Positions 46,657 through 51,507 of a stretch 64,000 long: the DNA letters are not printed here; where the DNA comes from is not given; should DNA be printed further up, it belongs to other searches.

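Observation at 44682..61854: Candidate cohesin-dockerin surface-anchoring system: a giant 5,016-aa dockerin-tipped fibre plus two co-directional membrane-anchored cohesin-like proteins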

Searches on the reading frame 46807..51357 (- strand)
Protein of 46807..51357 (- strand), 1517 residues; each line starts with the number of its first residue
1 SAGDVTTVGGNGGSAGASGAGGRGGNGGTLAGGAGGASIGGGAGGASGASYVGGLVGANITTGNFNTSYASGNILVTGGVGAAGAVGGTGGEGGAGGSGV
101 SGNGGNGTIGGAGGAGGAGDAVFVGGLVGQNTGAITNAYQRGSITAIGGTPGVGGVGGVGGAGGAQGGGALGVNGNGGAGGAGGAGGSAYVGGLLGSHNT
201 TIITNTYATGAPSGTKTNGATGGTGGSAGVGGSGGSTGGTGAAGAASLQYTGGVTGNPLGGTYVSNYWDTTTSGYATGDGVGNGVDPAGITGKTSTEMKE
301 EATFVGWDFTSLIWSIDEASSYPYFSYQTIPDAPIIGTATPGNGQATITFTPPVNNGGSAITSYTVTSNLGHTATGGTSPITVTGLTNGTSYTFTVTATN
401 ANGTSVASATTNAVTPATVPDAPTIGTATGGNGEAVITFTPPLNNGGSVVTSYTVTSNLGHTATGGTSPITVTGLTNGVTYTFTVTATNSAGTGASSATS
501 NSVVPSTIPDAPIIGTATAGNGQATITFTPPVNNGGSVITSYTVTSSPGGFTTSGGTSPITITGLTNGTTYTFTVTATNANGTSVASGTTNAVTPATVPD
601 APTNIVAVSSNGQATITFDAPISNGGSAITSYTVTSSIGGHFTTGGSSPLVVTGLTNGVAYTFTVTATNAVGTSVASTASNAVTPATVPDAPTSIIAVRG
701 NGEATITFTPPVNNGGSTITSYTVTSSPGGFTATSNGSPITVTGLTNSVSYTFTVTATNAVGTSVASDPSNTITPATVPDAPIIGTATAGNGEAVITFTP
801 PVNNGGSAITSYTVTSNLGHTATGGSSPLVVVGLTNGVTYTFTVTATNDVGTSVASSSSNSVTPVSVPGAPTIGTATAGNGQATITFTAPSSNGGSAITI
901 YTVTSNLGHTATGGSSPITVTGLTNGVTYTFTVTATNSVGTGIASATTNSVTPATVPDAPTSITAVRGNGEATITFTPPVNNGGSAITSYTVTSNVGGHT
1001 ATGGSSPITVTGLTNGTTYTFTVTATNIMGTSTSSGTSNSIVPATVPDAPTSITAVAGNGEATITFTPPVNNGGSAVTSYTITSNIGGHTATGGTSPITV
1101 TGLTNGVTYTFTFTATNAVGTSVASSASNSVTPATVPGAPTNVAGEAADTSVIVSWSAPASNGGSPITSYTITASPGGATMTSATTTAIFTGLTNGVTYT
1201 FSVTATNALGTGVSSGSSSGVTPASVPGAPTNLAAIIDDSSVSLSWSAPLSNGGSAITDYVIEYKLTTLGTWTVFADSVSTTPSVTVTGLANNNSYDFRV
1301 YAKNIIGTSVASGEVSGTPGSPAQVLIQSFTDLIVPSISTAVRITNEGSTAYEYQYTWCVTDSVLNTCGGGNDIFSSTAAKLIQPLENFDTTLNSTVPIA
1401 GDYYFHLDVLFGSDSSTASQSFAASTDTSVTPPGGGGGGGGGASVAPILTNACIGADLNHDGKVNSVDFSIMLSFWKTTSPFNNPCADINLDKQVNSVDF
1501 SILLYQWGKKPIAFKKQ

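Call 6: search_protein_families(library=pfam, proteins=[window:46807-51357:-], max_evalue=0.1)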
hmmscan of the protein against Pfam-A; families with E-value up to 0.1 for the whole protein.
window:46807-51357:- (1517 aa): 10 families
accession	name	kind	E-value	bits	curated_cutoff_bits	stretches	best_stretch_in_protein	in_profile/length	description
PF00041.27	fn3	-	5.5e-99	325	25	11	1139-1217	2-80/84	Fibronectin type III domain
PF25059.1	FN3_DSCAM-DSCAML_C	-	1e-36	125.6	39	1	1242-1315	6-77/89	DSCAM/DSCAML C-terminal Fn3-like domain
PF16323.11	DUF4959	-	3.1e-13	50.4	32.9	0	952-1032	14-96/106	Domain of unknown function (DUF4959)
PF16656.11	Pur_ac_phosph_N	-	6.3e-13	49.5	30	2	1238-1305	11-83/93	Purple acid Phosphatase, N-terminal domain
PF17425.8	Arylsulfotran_N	-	6.4e-08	33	24.2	0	327-415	7-87/88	Arylsulfotransferase Ig-like domain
PF00404.24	Dockerin_1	-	3.2e-07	30.9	22.9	1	1457-1503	3-52/57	Dockerin type I domain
PF01108.23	Tissue_fac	-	5e-05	23.5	27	0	1129-1189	14-77/107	Tissue factor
PF18202.7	TQ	-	6.5e-05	23.8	23.8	0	381-447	29-89/127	T-Q ester bond containing domain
PF14741.12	GH114_assoc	-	0.00038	21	22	0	519-595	23-96/126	N-terminal glycosyl-hydrolase-114-associated domain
PF10179.15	NDNF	-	0.0073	16.8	27.3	0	368-415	78-126/127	Neuron-derived neurotrophic factor, first Fn(III) domain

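Call 7: search_protein_families(library=ncbifam, proteins=[window:46807-51357:-], max_evalue=0.1)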
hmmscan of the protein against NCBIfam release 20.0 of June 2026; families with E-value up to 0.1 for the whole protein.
window:46807-51357:- (1517 aa): 2 families
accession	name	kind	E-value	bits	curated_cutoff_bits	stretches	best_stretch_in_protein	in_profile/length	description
NF045522.1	MXAN_2561_fam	equivalog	3.4e-27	95.7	150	7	419-503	168-256/304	MXAN_2561 family MXYO-CTERM-anchored protein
NF041611.1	exoglucan_CbhB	equivalog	3.4e-14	51.9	1950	5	1136-1353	705-923/997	exoglucanase CbhB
